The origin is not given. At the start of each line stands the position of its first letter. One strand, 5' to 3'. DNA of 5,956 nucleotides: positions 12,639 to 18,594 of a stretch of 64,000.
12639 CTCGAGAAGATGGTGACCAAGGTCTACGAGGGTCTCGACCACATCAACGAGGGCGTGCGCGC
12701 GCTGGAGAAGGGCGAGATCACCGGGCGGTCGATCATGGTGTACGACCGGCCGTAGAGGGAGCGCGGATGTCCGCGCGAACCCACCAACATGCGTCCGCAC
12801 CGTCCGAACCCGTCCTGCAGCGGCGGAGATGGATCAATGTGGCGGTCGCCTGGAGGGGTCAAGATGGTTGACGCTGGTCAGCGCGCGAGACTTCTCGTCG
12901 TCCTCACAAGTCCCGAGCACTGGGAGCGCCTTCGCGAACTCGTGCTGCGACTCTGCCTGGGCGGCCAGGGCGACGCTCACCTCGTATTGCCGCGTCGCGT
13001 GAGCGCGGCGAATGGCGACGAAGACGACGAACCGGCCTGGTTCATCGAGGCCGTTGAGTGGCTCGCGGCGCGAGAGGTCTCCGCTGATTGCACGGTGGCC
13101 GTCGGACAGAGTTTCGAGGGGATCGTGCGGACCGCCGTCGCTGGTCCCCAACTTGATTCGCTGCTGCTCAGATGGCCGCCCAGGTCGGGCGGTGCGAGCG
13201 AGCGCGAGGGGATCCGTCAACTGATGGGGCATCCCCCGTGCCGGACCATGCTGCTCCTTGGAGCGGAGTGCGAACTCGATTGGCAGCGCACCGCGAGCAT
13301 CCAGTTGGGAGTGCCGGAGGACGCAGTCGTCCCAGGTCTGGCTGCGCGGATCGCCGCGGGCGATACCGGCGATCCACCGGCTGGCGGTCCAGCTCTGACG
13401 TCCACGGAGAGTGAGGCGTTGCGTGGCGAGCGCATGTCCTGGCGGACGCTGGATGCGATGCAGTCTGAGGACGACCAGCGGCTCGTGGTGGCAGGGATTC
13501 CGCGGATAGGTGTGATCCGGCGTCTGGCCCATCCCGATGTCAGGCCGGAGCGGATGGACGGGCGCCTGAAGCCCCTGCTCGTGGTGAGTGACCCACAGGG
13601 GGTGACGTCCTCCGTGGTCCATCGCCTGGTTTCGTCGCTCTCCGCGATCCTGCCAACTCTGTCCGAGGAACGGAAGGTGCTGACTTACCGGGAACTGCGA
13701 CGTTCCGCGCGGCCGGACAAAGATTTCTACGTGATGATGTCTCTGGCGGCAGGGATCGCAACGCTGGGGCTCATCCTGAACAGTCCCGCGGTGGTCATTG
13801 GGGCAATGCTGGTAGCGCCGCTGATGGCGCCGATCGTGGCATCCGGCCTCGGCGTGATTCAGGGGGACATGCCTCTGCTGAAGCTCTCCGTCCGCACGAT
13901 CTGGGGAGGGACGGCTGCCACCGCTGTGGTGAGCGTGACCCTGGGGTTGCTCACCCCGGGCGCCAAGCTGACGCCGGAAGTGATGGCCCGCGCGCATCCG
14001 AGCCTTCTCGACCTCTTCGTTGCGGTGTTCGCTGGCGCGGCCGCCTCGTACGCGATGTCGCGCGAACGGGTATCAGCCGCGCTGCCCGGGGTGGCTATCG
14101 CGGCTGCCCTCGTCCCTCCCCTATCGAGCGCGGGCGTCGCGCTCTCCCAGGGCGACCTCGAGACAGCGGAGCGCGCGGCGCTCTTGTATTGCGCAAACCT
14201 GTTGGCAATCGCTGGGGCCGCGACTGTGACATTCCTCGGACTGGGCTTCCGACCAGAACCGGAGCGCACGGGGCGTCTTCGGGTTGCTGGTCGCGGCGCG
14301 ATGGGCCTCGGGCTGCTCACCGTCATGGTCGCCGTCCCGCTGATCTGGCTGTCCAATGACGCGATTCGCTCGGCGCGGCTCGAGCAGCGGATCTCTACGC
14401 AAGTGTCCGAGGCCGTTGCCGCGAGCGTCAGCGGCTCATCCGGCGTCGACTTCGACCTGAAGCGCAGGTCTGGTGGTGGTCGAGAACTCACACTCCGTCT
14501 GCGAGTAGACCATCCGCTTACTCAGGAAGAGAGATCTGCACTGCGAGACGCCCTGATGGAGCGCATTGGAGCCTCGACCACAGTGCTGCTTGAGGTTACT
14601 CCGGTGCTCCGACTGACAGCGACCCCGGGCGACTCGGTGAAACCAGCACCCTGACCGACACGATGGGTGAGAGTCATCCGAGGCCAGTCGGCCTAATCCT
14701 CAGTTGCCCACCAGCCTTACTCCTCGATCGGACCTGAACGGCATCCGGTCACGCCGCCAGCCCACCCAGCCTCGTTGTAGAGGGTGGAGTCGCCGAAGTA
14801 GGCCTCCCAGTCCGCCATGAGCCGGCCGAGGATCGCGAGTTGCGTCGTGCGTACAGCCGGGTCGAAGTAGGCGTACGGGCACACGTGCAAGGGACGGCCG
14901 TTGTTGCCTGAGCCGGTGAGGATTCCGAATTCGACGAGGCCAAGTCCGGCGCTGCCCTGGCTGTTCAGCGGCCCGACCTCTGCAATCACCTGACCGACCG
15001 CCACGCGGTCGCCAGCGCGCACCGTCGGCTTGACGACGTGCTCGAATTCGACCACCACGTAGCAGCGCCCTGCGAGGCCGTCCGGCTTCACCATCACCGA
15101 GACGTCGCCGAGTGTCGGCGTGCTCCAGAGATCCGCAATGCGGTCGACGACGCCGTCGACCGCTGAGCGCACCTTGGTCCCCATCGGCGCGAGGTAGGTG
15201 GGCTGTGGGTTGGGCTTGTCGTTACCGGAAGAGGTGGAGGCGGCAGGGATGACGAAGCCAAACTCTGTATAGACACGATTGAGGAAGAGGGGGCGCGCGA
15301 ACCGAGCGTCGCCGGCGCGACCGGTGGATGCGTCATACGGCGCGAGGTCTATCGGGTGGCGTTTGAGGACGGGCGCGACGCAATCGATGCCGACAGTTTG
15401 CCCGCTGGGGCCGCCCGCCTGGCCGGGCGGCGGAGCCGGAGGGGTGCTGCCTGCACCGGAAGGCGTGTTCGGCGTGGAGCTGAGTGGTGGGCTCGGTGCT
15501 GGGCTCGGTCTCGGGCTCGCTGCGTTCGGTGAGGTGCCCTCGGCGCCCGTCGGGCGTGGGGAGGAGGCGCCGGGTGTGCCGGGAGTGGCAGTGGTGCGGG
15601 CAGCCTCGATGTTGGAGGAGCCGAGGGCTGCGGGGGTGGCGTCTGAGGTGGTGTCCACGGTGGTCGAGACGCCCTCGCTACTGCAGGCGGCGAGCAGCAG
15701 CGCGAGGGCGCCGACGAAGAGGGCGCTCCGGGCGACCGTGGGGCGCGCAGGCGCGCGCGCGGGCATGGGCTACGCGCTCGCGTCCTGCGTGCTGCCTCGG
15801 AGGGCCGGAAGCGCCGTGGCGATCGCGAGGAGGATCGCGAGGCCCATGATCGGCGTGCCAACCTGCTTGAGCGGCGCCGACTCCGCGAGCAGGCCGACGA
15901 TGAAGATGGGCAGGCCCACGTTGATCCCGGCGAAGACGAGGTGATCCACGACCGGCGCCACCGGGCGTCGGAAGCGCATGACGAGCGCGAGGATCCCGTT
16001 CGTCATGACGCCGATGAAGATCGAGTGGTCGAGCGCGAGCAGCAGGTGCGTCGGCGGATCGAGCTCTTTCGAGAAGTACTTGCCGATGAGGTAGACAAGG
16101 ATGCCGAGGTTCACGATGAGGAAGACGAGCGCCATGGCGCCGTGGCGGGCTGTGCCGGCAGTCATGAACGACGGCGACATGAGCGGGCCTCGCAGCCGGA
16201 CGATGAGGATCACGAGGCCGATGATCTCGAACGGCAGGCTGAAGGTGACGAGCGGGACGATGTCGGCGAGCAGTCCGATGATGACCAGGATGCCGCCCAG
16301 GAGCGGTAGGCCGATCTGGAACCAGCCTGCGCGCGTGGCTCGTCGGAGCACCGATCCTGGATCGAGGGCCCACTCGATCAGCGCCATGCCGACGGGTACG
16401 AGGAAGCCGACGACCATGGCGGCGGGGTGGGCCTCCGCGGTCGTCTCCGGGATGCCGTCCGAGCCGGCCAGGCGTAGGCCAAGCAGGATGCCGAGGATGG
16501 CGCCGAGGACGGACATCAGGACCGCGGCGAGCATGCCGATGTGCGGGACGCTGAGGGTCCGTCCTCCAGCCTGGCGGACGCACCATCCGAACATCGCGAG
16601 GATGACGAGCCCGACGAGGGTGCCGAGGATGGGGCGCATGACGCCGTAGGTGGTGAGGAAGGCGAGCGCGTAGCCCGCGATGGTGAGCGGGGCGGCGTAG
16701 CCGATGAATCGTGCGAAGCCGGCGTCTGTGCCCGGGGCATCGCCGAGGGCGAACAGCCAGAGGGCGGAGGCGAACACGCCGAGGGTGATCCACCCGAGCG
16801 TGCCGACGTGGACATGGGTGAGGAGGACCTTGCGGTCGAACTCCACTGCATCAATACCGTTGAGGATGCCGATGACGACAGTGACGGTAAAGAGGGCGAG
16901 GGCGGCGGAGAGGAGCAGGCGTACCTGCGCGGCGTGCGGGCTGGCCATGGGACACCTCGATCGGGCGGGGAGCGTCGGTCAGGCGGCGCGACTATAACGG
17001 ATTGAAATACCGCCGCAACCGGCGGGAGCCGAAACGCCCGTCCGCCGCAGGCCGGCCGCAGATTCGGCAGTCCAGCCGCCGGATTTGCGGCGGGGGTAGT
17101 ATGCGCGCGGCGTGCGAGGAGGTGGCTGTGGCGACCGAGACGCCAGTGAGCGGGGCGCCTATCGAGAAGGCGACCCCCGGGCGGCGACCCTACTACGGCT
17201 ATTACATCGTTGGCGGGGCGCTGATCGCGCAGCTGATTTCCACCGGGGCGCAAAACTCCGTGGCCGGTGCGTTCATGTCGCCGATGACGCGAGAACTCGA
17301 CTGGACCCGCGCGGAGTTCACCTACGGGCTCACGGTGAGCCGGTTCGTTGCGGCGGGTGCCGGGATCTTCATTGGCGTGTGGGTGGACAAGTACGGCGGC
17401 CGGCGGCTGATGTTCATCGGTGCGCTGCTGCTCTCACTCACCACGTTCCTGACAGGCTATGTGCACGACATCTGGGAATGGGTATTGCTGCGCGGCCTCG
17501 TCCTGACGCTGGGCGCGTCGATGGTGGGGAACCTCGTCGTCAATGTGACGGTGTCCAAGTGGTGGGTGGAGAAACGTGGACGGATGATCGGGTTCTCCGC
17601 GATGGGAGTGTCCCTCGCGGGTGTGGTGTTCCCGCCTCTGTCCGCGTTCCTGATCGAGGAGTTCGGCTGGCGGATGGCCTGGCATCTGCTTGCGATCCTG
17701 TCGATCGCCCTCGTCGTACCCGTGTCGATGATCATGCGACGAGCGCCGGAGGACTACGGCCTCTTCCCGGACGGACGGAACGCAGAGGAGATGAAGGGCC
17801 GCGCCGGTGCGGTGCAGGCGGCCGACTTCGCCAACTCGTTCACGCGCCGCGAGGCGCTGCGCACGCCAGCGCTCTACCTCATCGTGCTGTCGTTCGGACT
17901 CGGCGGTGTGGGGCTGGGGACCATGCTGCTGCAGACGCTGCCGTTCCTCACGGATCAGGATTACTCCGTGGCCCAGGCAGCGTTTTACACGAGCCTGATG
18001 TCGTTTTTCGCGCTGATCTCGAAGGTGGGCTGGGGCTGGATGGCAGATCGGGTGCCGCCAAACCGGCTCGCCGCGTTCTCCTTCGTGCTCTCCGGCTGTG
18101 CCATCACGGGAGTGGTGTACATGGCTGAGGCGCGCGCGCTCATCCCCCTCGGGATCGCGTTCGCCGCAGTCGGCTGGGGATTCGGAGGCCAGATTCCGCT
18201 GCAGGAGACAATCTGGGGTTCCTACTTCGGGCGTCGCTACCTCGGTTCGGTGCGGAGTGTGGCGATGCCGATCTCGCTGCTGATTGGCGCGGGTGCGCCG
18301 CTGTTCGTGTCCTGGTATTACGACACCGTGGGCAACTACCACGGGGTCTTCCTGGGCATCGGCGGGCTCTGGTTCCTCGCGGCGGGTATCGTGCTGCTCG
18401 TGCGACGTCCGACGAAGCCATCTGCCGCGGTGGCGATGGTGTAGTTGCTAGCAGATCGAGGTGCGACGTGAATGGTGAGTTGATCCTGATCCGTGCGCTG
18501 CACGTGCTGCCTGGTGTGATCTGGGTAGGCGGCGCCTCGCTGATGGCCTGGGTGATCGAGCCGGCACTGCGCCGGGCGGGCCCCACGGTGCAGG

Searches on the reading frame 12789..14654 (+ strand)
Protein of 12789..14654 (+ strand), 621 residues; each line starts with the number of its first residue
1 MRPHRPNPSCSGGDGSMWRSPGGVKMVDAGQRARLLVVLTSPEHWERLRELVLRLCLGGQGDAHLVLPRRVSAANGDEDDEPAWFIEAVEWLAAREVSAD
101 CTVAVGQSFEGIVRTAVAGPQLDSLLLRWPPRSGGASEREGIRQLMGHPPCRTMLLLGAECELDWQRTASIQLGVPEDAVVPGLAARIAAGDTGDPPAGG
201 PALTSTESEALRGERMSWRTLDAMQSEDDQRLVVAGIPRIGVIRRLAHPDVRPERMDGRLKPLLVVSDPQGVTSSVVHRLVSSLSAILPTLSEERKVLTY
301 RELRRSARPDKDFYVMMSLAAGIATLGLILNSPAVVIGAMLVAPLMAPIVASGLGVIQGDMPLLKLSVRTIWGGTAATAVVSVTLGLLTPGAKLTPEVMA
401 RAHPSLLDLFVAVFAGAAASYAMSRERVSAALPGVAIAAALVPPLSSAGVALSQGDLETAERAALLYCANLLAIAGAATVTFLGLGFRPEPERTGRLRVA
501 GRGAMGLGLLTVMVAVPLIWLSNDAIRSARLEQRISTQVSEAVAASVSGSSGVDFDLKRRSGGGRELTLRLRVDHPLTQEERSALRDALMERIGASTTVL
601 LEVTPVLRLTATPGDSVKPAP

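Call 83: search_protein_families(library=pfam, proteins=[window:12789-14654:+])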
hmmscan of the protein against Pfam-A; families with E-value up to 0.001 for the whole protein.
window:12789-14654:+ (621 aa): 1 family
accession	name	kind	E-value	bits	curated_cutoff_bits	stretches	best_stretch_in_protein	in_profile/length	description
PF04087.19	DUF389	-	1.2e-34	119.8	23.9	1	340-474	1-135/137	Domain of unknown function (DUF389)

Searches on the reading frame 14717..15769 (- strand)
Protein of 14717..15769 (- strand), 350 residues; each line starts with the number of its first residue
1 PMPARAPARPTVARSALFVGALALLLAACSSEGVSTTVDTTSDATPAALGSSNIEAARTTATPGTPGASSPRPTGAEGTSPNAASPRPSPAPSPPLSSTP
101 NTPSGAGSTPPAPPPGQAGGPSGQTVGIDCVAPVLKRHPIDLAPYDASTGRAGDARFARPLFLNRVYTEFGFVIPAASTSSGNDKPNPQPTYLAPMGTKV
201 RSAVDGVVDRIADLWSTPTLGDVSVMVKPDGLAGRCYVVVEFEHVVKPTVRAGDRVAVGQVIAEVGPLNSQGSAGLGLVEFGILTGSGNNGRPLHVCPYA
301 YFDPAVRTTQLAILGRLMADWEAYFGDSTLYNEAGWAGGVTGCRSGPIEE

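Call 83: search_protein_families(library=pfam, proteins=[window:14717-15769:-])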
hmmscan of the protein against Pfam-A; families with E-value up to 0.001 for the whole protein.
window:14717-15769:- (350 aa): 1 family
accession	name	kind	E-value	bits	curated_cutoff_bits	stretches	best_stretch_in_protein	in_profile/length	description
PF01551.29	Peptidase_M23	-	1.1e-05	26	28.7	1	193-269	9-76/96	Peptidase family M23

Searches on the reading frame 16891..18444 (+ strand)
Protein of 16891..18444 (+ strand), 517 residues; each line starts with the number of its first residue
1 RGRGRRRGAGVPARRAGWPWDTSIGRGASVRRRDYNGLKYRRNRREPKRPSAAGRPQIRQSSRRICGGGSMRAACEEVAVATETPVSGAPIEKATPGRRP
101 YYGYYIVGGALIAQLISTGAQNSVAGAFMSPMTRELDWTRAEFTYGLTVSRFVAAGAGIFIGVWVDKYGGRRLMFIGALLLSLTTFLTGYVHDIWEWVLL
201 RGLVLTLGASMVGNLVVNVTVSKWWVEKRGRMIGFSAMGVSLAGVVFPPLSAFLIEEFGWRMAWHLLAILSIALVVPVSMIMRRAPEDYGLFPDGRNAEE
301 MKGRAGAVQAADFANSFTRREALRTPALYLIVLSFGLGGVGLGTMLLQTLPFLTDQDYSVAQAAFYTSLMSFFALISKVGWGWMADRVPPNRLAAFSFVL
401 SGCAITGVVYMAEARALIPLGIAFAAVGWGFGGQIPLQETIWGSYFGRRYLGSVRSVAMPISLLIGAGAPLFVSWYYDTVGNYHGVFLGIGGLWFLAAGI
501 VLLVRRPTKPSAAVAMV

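Call 83: search_protein_families(library=pfam, proteins=[window:16891-18444:+])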
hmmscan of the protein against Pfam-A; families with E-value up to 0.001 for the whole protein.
window:16891-18444:+ (517 aa): 1 family
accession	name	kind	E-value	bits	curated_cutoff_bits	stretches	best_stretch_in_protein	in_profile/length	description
PF07690.21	MFS_1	-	2e-43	149.1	33.4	2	116-467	6-344/347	Major Facilitator Superfamily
